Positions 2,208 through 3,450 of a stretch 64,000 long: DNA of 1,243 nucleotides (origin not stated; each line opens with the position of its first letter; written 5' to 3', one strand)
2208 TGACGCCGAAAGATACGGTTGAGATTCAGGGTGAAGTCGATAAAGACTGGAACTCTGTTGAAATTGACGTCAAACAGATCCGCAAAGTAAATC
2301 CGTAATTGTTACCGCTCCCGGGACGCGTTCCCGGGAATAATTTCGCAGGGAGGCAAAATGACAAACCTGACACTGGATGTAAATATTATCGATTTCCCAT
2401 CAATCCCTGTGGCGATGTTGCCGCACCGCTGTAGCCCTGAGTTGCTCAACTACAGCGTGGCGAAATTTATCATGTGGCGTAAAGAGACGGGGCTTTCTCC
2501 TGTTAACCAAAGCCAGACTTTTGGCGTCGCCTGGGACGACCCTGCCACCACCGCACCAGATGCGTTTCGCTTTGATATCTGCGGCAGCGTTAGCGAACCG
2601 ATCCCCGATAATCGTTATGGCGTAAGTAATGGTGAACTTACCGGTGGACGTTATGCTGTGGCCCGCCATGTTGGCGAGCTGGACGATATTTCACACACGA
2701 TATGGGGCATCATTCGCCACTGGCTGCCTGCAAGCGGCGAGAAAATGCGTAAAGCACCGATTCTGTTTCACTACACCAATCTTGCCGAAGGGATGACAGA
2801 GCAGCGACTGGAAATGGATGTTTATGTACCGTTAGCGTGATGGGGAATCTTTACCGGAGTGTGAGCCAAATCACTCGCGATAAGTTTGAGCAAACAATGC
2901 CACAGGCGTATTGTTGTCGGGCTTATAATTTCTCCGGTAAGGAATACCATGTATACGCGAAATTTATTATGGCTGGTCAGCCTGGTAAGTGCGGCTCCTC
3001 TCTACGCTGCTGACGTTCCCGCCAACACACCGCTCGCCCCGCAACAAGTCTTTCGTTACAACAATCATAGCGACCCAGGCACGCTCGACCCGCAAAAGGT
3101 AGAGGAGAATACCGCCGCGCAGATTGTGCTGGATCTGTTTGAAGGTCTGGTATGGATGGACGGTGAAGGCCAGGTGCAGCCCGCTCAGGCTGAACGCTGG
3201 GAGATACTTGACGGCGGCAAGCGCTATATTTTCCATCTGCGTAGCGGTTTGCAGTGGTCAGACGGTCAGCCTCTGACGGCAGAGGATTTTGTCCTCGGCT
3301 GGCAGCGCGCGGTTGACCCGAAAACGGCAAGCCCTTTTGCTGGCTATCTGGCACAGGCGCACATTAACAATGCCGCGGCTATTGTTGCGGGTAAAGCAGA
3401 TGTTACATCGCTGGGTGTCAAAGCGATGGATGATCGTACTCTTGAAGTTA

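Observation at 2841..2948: No mqsR-mqsA toxin-antitoxin pair between ygiV and ygiS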

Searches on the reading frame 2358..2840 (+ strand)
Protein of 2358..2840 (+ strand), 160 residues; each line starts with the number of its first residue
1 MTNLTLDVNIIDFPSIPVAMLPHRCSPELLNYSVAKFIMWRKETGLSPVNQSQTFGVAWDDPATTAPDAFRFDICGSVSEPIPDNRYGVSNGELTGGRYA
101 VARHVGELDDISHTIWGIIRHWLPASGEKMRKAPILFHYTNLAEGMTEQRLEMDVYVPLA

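Call 4: search_protein_families(library=ncbifam, proteins=[window:2358-2840:+])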
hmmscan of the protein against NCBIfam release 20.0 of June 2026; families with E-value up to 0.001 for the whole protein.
window:2358-2840:+ (160 aa): 1 family
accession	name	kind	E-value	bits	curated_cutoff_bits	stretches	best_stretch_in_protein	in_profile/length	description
NF007451.0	PRK10016.1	equivalog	2.6e-10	40.7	179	1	35-159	31-152/157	DNA gyrase inhibitor SbmC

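Call 21: find_related_loci(query=window:2358-2837:+, collection=genome_contigs, flank=6000)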
Query window:2358-2837:+ (160 aa) in genome_contigs; peptide patterns used: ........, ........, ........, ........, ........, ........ (x = any residue, [..] = any of these).
22 stretches matched a pattern; 5 encode a relative of the query (tblastn E <= 1e-3); 5 distinct loci.
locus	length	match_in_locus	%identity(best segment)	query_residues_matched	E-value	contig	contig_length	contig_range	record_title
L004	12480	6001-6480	97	1-160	1e-107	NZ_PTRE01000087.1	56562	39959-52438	Escherichia sp. MOD1-EC7003 MOD1-EC7003_87_length_56562_cov_124, whole genome shotgun sequence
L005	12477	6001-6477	93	1-159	5e-103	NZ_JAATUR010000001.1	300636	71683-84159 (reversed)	Escherichia coli strain SCPM-O-B-8794 1length=300636, whole genome shotgun sequence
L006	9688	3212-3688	91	1-159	2e-100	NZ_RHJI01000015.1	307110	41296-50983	Escherichia sp. E1V33 1V33_15_consensus, whole genome shotgun sequence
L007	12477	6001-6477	90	1-159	3e-99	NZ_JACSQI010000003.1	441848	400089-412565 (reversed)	Escherichia whittamii strain Sa2BVA5 NODE_3_length_441848_cov_9.028465, whole genome shotgun sequence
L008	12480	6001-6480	87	1-160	1e-96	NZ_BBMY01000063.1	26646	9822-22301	Escherichia albertii NBRC 107761 = DSM 17582 strain NBRC 107761, whole genome shotgun sequence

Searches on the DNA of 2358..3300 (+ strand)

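Call 3: search_dna_similar(query=window:2358-3300:+, collection=ecoli_genomes, mode=near, max_rows=40, rows=spread)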
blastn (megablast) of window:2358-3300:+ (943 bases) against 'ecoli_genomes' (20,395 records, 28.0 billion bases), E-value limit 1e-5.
Records with a match: 5425; places in all: 5473; records where one place covers at least 80% of the query: 4013.
Genomes with a match: 5425 of 5426; with a place that covers at least 80% of the query: 4013. Places per genome that has any: lowest 1, median 1, highest 2. On chromosomes: 5472 places; on plasmids: 1.
Best place of each record, by identity: >=99% 401; 95-99% 5010; 90-95% 14.
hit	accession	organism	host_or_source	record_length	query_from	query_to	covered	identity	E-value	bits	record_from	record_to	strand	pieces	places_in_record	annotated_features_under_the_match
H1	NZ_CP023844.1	Escherichia coli strain 4/1-1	Homo sapiens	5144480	1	943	100%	100.0%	0e+0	1742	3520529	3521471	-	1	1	ygiV: AraC family transcriptional regulator | ygiS: ABC transporter substrate-binding protein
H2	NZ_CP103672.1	Escherichia coli O25b:H4-ST131 strain 4433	Homo sapiens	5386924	1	943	100%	100.0%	0e+0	1742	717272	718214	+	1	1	ygiV: AraC family transcriptional regulator | ygiS: ABC transporter substrate-binding protein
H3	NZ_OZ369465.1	Escherichia coli strain Esc16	not applicable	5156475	1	943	100%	100.0%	0e+0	1742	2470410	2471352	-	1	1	ygiV: AraC family transcriptional regulator | ygiS: ABC transporter substrate-binding protein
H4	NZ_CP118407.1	Escherichia coli strain GABEEC10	Homo sapiens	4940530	1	943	100%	98.8%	0e+0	1681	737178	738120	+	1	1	ygiV: GyrI-like domain-containing protein | ygiS: ABC transporter substrate-binding protein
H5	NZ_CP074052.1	Escherichia coli strain PD23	Pig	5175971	1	943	100%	98.3%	0e+0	1653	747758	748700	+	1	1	ygiV: AraC family transcriptional regulator | ygiS: ABC transporter substrate-binding protein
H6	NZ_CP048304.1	Escherichia coli strain 9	environment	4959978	1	943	100%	98.1%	0e+0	1642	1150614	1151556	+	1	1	ygiV: AraC family transcriptional regulator | ygiS: ABC transporter substrate-binding protein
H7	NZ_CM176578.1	Escherichia coli strain fS10a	Homo sapiens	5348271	1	943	100%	98.1%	0e+0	1642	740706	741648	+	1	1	ygiV: AraC family transcriptional regulator | ygiS: ABC transporter substrate-binding protein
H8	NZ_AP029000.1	Escherichia coli strain GU2018_CL13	Homo sapiens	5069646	1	943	100%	98.0%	0e+0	1637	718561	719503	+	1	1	ygiV: AraC family transcriptional regulator | ygiS: ABC transporter substrate-binding protein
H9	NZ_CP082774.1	Escherichia coli O16:H6 strain CU37RT-2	Homo sapiens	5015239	1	943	100%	97.9%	0e+0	1631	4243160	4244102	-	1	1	ygiV: AraC family transcriptional regulator | ygiS: ABC transporter substrate-binding protein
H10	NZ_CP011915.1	Escherichia coli strain PSUO2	Gallus gallus domesticus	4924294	1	943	100%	97.7%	0e+0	1620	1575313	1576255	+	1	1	ygiV: AraC family transcriptional regulator | ygiS: ABC transporter substrate-binding protein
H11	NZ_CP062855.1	Escherichia coli O20:H12 strain Res13-Lact-PEB17-18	Sus scrofa domesticus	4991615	1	943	99%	97.8%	0e+0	1617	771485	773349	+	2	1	ygiV: AraC family transcriptional regulator | mqsA: type II toxin-antitoxin system antitoxin MqsA | ygiS: ABC transporter substrate-binding protein | mqsR: type II toxin-antitoxin system toxin MqsR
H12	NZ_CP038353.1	Escherichia coli O157:H7 strain F8797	missing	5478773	1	943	100%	97.1%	0e+0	1592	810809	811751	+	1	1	ygiV: AraC family transcriptional regulator | ygiS: ABC transporter substrate-binding protein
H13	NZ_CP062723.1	Escherichia coli O157:H7 strain Z1814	Bovine Faeces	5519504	1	943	100%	97.1%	0e+0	1592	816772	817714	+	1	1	ygiV: AraC family transcriptional regulator | ygiS: ABC transporter substrate-binding protein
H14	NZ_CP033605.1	Escherichia coli O157:H7 strain TR01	Cattle carcass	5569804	1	943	100%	97.0%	0e+0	1587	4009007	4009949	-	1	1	ygiV: AraC family transcriptional regulator | ygiS: ABC transporter substrate-binding protein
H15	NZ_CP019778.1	Escherichia coli strain NCTC86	Homo sapiens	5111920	1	943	99%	97.5%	0e+0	1606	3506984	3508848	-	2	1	ygiV: AraC family transcriptional regulator | mqsA: type II toxin-antitoxin system antitoxin MqsA | ygiS: ABC transporter substrate-binding protein | mqsR: type II toxin-antitoxin system toxin MqsR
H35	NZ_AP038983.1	Escherichia coli O103:H2 strain CEC12044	Homo sapiens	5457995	1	613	65%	97.2%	0e+0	1038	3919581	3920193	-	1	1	ygiV: AraC family transcriptional regulator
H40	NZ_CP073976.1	Escherichia coli strain MB20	Poultry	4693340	1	101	11%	97.0%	8e-39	171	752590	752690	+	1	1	AraC family transcriptional regulator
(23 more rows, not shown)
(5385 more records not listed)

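Call 6: get_annotated_region(hit=H35, flank=4000)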
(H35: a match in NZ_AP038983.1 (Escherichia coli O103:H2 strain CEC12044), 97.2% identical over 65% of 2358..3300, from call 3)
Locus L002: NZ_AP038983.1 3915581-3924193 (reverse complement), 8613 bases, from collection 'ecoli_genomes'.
description: Escherichia coli O103:H2 strain CEC12044 chromosome
organism: Escherichia coli O103:H2 strain CEC12044 (NCBI taxid 376725)
replicon: chromosome; assembly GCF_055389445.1
host: Homo sapiens; source: feces; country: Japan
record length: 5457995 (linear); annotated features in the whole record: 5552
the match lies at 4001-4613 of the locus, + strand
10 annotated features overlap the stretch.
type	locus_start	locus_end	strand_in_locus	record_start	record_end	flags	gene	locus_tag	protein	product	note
CDS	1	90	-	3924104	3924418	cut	ygiN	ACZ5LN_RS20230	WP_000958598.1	putative quinol monooxygenase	-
CDS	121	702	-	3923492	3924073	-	mdaB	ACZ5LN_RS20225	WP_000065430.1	NADPH:quinone oxidoreductase MdaB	-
CDS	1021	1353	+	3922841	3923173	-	ygiZ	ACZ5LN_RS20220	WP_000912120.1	DUF2645 family protein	-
CDS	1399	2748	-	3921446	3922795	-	qseC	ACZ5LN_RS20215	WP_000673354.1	quorum sensing histidine kinase QseC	-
CDS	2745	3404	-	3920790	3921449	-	qseB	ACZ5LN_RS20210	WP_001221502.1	quorum sensing response regulator transcription factor QseB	-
CDS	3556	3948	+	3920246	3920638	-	ygiW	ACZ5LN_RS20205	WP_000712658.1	OB fold stress tolerance protein YgiW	-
CDS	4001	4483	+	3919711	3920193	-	ygiV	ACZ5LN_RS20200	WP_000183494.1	AraC family transcriptional regulator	-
CDS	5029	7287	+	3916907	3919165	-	parC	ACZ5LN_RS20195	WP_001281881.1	DNA topoisomerase IV subunit A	-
CDS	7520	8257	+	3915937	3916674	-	plsC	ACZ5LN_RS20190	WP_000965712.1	1-acylglycerol-3-phosphate O-acyltransferase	-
CDS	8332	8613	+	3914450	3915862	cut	ftsP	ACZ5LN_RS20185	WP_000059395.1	cell division protein FtsP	-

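Call 7: get_annotated_region(hit=H40, flank=4000)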
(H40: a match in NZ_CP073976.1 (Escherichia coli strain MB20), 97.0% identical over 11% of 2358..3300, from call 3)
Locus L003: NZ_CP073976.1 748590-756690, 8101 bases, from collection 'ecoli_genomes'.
description: Escherichia coli strain MB20 chromosome, complete genome
organism: Escherichia coli strain MB20 (NCBI taxid 562)
replicon: chromosome; assembly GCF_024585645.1
host: Poultry; source: Cloacal sample; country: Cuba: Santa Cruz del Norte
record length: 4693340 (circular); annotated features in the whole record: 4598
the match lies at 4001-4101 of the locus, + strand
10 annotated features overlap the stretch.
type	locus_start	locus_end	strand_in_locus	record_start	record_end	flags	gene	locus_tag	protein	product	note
CDS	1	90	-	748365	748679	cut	ygiN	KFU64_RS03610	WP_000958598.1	putative quinol monooxygenase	-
CDS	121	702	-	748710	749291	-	mdaB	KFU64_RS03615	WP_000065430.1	NADPH:quinone oxidoreductase MdaB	-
CDS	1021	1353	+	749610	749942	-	ygiZ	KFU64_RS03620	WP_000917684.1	DUF2645 family protein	-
CDS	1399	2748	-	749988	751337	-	qseC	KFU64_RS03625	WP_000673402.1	quorum sensing histidine kinase QseC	-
CDS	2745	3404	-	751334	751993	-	qseB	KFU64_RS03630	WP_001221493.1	quorum sensing response regulator transcription factor QseB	-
CDS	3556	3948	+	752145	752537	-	ygiW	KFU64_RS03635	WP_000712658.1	OB fold stress tolerance protein YgiW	-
CDS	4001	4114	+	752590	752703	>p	-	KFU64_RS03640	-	AraC family transcriptional regulator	incomplete; partial in the middle of a contig; missing C-terminus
CDS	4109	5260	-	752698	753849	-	-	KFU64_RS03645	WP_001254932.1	IS30-like element IS30 family transposase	-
CDS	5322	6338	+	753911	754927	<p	-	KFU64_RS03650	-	ABC transporter substrate-binding protein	incomplete; partial in the middle of a contig; missing N-terminus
CDS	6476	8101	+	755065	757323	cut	parC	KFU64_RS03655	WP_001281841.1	DNA topoisomerase IV subunit A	-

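Call 11: search_dna_similar(query=window:2796-2895:+, collection=ecoli_genomes, mode=near, max_rows=30, rows=spread)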
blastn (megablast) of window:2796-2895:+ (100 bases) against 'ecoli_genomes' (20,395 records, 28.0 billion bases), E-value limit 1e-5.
Records with a match: 5409; places in all: 5413; records where one place covers at least 80% of the query: 3112.
Genomes with a match: 5409 of 5426; with a place that covers at least 80% of the query: 3112. Places per genome that has any: lowest 1, median 1, highest 2. On chromosomes: 5412 places; on plasmids: 1.
Best place of each record, by identity: >=99% 432; 95-99% 4660; 90-95% 317.
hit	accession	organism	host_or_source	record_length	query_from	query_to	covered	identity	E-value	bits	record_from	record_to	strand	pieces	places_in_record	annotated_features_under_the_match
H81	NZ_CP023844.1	Escherichia coli strain 4/1-1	Homo sapiens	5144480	1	100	100%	100.0%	2e-44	185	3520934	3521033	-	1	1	ygiV: AraC family transcriptional regulator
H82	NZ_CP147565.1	Escherichia coli strain GN04530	Homo sapiens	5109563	1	100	100%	100.0%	2e-44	185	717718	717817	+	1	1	ygiV: AraC family transcriptional regulator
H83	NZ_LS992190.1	Escherichia coli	-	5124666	1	100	100%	100.0%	2e-44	185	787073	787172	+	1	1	ygiV: AraC family transcriptional regulator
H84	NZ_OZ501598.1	Escherichia coli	Homo sapiens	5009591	1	100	100%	98.0%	5e-41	174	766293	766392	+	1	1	ygiV: AraC family transcriptional regulator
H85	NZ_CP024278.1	Escherichia coli strain ATCC 43896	Homo sapiens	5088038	1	100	100%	96.0%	1e-37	163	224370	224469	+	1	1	ygiV: AraC family transcriptional regulator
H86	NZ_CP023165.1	Escherichia coli O22:H8 strain RM10809-3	cattle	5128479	1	100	100%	96.0%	1e-37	163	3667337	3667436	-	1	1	ygiV: AraC family transcriptional regulator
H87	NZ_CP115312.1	Escherichia coli strain CUVET18-789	cat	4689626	1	100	100%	96.0%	1e-37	163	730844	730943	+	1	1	ygiV: AraC family transcriptional regulator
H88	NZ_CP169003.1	Escherichia coli strain UTAK-23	Veal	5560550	1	100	100%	96.0%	1e-37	163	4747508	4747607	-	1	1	ygiV: GyrI-like domain-containing protein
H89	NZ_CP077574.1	Escherichia coli O111:H8 strain 7-54 11A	bovine feces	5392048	1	100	100%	96.0%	1e-37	163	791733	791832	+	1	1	ygiV: AraC family transcriptional regulator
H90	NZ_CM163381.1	Escherichia coli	chicken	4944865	1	100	100%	96.0%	1e-37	163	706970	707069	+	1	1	ygiV: AraC family transcriptional regulator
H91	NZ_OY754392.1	Escherichia coli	-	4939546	1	100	100%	96.0%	1e-37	163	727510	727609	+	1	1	ygiV: GyrI-like domain-containing protein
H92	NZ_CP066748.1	Escherichia coli O157:H7 strain ECP19-2498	missing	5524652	1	100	100%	95.0%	5e-36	158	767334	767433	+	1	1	ygiV: AraC family transcriptional regulator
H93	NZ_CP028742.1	Escherichia coli strain A33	Perameles nasuta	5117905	1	100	100%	95.0%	5e-36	158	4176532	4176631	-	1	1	ygiV: AraC family transcriptional regulator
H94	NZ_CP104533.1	Escherichia coli strain E10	Poultry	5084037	1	100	100%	95.0%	5e-36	158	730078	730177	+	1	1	ygiV: AraC family transcriptional regulator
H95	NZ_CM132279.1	Escherichia coli strain 19AR0646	Homo sapiens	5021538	1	100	100%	95.0%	5e-36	158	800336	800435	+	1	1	ygiV: AraC family transcriptional regulator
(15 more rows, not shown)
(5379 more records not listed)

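Call 31: search_rna_families(source=window, start=2600, end=3200, threshold=evalue, max_evalue=1)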
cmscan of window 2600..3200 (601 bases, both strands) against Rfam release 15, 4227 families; matches with E-value up to 1: 0.
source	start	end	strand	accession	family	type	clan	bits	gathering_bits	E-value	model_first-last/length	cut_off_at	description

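Call 33: search_rna_families(source=L002, start=4500, end=4950, threshold=evalue, max_evalue=1)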
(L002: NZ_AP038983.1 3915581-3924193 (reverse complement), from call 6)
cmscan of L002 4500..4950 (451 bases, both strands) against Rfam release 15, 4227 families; matches with E-value up to 1: 1.
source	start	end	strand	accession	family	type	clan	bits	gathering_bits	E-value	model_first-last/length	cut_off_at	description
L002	4834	4932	+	RF02865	ncS01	Gene; sRNA;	-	18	58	0.83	1-110/110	no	Burkholderia sRNA 1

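Call 34: search_dna_similar(query=L002:4614-4849:+, collection=ecoli_genomes, mode=near, max_rows=25, rows=spread)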
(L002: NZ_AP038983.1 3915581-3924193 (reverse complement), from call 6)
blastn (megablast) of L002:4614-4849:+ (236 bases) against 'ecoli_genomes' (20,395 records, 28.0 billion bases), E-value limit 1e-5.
Records with a match: 1357; places in all: 1358; records where one place covers at least 80% of the query: 1357.
Genomes with a match: 1357 of 5426; with a place that covers at least 80% of the query: 1357. Places per genome that has any: lowest 1, median 1, highest 2. On chromosomes: 1358 places; on plasmids: 0.
Best place of each record, by identity: >=99% 1208; 95-99% 142; 90-95% 7.
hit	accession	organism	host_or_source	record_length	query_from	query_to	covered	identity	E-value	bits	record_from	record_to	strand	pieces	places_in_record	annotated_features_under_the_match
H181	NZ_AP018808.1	Escherichia coli strain E2865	Bos taurus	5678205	1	236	100%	100.0%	2e-119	436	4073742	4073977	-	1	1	none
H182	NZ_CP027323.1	Escherichia coli strain 2013C-3033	Homo sapiens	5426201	1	236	100%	100.0%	2e-119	436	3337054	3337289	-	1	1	none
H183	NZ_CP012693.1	Escherichia coli strain FORC_028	Homo sapiens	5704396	1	236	100%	100.0%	2e-119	436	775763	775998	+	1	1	none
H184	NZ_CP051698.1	Escherichia coli strain SCU-152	Homo sapiens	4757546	1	236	100%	100.0%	2e-119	436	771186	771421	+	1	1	none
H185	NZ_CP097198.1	Escherichia coli strain 2-1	pig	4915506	1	236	100%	100.0%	2e-119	436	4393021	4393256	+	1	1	none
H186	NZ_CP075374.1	Escherichia coli strain no107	stool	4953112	1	236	100%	100.0%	2e-119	436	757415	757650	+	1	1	none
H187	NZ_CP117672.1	Escherichia coli strain KW21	water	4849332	1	236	100%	100.0%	2e-119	436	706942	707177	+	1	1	none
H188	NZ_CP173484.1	Escherichia coli strain 98221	Homo sapiens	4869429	1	236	100%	100.0%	2e-119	436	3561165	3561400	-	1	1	none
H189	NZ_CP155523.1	Escherichia coli strain WWCOL-315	wastewater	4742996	1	236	100%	100.0%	2e-119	436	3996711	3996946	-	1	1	none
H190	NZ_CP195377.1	Escherichia coli strain 23AR1183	Homo sapiens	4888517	1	236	100%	100.0%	2e-119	436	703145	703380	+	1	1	none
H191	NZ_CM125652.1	Escherichia coli strain ZH177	pig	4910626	1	236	100%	100.0%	2e-119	436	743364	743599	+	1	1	none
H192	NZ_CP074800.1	Escherichia coli strain 93_0495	Homo sapiens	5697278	1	236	100%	100.0%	2e-119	436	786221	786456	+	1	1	none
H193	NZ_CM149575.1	Escherichia coli strain MEI2A-0323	Soil surface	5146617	1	236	100%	100.0%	2e-119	436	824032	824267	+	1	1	none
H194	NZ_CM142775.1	Escherichia coli strain GPEC1366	chicken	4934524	1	236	100%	100.0%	2e-119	436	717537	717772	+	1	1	none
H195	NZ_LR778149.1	Escherichia coli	water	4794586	1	236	100%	100.0%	2e-119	436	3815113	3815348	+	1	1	none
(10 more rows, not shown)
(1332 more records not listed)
